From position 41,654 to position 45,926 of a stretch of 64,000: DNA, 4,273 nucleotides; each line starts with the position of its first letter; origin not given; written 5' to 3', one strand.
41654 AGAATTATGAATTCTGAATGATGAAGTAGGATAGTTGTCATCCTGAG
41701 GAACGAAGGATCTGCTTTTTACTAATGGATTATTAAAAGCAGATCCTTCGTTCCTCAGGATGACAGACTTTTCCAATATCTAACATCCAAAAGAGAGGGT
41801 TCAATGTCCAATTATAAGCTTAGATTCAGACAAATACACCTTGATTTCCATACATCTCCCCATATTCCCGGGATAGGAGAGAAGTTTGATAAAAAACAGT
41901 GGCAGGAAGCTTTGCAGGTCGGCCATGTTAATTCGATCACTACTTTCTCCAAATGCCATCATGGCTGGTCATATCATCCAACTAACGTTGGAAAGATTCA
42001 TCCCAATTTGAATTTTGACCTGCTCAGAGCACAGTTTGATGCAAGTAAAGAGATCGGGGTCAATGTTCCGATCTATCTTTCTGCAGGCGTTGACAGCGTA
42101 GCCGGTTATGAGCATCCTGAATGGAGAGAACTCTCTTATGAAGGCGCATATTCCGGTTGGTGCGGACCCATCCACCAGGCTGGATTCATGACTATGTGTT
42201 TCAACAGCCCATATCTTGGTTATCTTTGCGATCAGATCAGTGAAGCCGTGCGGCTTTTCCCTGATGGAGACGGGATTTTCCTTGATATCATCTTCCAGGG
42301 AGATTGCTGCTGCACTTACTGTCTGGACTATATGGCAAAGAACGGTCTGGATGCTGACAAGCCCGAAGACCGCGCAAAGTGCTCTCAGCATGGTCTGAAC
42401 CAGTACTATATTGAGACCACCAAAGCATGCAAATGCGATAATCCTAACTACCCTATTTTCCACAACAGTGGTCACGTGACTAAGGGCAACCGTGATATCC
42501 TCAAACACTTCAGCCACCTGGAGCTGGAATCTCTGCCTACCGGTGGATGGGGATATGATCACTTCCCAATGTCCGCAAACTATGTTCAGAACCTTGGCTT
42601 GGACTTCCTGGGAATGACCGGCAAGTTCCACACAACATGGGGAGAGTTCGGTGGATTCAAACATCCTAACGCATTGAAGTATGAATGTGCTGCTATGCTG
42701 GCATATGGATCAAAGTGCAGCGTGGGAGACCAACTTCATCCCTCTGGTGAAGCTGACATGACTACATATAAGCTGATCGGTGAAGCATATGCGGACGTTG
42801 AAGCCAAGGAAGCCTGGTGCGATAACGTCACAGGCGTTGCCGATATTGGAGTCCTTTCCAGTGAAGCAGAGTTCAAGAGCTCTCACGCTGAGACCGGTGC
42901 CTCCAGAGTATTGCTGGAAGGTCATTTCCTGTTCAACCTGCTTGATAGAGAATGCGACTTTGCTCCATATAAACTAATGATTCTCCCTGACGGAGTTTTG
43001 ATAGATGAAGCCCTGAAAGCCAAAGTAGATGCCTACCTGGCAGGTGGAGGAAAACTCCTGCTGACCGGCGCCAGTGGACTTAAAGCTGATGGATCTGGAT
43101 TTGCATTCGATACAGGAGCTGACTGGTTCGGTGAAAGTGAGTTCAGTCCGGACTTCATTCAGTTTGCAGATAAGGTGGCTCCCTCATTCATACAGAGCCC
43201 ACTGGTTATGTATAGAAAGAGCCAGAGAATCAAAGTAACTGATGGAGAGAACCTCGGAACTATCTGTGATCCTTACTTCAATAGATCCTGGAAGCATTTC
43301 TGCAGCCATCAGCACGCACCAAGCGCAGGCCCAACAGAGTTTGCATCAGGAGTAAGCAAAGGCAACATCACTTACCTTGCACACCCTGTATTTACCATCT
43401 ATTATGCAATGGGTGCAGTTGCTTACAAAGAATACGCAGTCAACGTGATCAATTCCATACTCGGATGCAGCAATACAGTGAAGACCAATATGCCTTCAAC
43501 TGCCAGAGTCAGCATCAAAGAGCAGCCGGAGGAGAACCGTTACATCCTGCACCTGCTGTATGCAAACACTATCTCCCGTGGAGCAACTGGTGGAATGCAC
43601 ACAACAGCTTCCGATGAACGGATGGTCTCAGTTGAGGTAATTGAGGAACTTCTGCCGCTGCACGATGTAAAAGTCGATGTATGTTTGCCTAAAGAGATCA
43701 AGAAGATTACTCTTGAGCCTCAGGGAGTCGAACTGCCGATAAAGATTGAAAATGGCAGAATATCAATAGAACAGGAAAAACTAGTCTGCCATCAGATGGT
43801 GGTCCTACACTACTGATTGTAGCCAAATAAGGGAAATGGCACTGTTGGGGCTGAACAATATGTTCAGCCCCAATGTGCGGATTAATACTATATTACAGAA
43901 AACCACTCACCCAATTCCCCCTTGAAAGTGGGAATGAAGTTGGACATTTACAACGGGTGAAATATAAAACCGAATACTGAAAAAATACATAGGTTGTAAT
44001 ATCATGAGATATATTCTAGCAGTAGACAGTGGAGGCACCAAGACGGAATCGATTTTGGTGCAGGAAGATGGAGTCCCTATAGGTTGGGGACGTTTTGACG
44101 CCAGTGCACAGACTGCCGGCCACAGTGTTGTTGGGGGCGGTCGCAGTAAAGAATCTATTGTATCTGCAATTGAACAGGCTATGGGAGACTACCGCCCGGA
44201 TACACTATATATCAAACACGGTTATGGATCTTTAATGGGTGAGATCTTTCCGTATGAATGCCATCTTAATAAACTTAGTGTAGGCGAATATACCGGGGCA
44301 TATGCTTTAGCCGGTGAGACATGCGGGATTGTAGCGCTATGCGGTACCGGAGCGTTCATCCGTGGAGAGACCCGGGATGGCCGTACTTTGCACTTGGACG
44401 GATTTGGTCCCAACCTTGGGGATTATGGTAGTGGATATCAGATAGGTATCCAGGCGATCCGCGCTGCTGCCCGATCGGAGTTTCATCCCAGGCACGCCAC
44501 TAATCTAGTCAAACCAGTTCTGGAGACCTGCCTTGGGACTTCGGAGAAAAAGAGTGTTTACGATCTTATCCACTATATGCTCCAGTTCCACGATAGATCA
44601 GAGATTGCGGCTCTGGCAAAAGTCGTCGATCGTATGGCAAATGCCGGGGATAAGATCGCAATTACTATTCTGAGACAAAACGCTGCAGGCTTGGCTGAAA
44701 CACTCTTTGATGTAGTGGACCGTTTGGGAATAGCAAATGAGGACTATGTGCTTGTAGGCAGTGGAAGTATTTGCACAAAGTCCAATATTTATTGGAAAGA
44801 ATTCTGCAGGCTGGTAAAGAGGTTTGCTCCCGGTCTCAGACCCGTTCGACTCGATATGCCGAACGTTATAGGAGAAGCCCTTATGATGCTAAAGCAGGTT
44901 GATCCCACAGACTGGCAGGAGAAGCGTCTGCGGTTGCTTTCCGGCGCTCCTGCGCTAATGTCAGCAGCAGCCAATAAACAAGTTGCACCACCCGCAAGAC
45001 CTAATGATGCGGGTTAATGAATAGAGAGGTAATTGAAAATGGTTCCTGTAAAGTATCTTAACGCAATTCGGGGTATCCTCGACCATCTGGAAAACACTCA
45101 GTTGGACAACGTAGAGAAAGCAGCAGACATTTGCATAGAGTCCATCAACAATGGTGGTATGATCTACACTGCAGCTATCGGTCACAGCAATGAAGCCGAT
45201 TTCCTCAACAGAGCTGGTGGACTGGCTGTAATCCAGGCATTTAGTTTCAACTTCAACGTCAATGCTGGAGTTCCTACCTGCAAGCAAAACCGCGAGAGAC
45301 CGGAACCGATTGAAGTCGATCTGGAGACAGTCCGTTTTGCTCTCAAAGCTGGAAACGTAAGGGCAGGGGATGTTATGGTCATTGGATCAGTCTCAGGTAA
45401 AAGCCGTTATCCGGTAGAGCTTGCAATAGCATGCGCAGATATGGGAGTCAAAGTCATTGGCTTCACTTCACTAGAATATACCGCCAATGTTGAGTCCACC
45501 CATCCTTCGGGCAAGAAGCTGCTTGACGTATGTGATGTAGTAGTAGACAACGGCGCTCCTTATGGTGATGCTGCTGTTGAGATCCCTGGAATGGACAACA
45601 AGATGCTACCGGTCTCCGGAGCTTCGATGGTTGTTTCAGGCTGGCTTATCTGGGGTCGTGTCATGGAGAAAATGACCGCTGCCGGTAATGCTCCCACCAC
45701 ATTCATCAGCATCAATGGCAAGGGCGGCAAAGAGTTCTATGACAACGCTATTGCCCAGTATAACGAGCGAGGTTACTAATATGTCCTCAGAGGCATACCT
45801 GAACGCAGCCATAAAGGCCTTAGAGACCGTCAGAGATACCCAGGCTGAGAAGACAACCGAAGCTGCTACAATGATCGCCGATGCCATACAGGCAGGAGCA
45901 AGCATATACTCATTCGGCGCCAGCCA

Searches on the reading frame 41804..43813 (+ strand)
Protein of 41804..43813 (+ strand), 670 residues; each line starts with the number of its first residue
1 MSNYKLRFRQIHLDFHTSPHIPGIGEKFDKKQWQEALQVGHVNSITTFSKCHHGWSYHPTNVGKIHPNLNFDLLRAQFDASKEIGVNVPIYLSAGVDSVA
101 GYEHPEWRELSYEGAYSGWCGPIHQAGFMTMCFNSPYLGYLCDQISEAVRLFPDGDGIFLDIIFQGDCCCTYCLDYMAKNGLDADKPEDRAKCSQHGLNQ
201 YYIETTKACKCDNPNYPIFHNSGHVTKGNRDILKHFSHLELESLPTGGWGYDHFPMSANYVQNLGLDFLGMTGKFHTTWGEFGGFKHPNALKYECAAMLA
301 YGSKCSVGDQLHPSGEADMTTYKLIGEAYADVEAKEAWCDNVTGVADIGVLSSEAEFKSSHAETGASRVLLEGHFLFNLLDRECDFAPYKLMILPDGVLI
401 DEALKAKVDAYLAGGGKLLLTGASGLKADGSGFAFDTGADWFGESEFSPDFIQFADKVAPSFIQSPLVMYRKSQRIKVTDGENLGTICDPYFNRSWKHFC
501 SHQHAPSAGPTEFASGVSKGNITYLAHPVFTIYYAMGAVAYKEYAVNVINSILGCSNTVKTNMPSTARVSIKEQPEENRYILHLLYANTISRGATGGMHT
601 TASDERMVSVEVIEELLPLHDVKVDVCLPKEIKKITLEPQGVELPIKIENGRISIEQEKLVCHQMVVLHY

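Call 71: search_protein_families(library=pfam, proteins=[window:41804-43813:+], max_evalue=0.00001)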
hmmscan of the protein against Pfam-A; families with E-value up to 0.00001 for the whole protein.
window:41804-43813:+ (670 aa): 2 families
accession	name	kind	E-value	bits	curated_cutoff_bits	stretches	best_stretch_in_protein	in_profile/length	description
PF14871.12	GHL6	-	4.9e-23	82.2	35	1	29-162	1-132/132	Hypothetical glycosyl hydrolase 6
PF08532.16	Glyco_hydro_42M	-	3.8e-06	27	25.8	1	379-427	48-96/207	Beta-galactosidase trimerisation domain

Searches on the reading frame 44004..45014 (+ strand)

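Call 71: search_protein_families(library=pfam, proteins=[window:44004-45014:+], max_evalue=0.00001)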
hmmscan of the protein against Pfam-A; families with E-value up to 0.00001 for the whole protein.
window:44004-45014:+ (337 aa): 1 family
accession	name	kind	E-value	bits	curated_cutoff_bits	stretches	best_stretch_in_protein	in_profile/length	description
PF01869.26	BcrAD_BadFG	-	2.6e-19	70.2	31.5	1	7-254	3-230/271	BadF/BadG/BcrA/BcrD ATPase family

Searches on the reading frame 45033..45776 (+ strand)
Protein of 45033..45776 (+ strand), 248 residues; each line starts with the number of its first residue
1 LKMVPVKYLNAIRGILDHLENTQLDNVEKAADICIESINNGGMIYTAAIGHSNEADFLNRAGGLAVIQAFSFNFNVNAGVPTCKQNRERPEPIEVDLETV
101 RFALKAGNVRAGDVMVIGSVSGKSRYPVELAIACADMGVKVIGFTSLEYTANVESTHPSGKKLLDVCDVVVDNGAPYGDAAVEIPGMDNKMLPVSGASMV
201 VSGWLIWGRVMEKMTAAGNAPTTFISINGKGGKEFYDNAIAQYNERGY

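Call 71: search_protein_families(library=pfam, proteins=[window:45033-45776:+], max_evalue=0.00001)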
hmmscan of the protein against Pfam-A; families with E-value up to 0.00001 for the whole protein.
window:45033-45776:+ (248 aa): 1 family
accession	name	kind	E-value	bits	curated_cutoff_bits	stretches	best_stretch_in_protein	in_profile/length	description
PF13580.11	SIS_2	-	7.8e-22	78.2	27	1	7-146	1-138/138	SIS domain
